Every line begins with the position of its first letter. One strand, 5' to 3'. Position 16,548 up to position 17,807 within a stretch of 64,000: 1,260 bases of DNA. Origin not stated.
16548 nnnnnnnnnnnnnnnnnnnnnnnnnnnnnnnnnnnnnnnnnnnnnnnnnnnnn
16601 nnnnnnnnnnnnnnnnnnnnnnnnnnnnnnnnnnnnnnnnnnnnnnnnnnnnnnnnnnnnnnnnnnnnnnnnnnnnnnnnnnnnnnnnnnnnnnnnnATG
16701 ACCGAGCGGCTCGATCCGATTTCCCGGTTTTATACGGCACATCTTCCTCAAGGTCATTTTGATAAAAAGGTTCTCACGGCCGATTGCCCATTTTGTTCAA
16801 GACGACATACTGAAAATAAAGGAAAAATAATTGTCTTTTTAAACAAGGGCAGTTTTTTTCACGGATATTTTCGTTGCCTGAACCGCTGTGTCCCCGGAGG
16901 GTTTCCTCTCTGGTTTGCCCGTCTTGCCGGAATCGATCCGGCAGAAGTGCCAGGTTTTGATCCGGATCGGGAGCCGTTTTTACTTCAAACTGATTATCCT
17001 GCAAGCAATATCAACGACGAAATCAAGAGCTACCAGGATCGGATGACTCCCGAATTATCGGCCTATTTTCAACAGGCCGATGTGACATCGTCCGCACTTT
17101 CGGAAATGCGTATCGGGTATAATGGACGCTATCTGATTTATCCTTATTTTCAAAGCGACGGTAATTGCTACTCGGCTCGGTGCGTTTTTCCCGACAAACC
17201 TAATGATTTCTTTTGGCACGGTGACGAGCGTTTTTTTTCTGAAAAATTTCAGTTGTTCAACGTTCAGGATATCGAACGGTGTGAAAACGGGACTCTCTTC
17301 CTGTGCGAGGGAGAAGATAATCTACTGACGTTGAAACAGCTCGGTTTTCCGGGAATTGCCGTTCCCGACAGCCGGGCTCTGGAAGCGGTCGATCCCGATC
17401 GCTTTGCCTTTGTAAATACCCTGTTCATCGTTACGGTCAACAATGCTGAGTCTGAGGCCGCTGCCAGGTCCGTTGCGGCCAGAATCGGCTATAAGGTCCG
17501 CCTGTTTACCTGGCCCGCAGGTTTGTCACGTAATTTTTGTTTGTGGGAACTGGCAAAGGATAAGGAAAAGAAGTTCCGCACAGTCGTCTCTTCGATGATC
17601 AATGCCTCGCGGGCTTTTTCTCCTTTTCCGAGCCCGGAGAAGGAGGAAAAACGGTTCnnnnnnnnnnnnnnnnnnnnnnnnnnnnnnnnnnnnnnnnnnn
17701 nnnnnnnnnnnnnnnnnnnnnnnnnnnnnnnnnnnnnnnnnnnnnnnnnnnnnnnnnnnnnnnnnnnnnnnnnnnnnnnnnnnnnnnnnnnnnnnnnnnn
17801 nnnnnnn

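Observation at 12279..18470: Coupled operon linking c-di-GMP-type receptors (HEAT/cNMP-like/PilZ) to a T7-gp4/Twinkle-like primase-helicase protein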

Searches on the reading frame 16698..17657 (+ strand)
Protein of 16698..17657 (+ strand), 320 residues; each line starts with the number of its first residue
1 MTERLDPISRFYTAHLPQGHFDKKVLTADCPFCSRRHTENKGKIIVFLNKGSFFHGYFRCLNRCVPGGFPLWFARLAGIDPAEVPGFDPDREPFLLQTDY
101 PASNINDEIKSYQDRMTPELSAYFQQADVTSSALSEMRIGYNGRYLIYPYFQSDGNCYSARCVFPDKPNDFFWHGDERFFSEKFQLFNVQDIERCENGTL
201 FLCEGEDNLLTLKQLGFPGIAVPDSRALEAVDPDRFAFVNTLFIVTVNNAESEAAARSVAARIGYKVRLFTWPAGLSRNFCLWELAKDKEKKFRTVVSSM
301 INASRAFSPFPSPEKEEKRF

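Call 62: search_solved_structures(query=A2, max_evalue=1, show_alignments=3)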
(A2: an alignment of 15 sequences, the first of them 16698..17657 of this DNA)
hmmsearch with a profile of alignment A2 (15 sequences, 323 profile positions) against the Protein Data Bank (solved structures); distinct sequences matched with E-value up to 1: 9.
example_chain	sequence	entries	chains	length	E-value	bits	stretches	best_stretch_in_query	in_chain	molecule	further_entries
1nui_A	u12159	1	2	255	0.00067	22.2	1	197-275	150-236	DNA primase/helicase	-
5ikn_D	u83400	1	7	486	0.0029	20.1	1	197-275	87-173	DNA primase/helicase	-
1q57_A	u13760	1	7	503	0.0031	20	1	197-275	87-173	DNA primase/helicase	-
6n7i_A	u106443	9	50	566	0.0036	19.7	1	197-275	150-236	DNA primase/helicase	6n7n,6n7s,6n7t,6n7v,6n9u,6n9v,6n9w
2au3_A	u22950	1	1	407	0.0064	18.9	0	147-259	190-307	DNA primase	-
1eqn_A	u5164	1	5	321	0.016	17.6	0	148-257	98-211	DNA PRIMASE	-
1dd9_A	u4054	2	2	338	0.018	17.5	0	148-257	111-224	DNA PRIMASE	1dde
3b39_A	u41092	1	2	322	0.029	16.8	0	148-256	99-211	DNA primase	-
2l69_A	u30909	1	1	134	0.035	16.5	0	241-288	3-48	Rossmann 2x3 fold protein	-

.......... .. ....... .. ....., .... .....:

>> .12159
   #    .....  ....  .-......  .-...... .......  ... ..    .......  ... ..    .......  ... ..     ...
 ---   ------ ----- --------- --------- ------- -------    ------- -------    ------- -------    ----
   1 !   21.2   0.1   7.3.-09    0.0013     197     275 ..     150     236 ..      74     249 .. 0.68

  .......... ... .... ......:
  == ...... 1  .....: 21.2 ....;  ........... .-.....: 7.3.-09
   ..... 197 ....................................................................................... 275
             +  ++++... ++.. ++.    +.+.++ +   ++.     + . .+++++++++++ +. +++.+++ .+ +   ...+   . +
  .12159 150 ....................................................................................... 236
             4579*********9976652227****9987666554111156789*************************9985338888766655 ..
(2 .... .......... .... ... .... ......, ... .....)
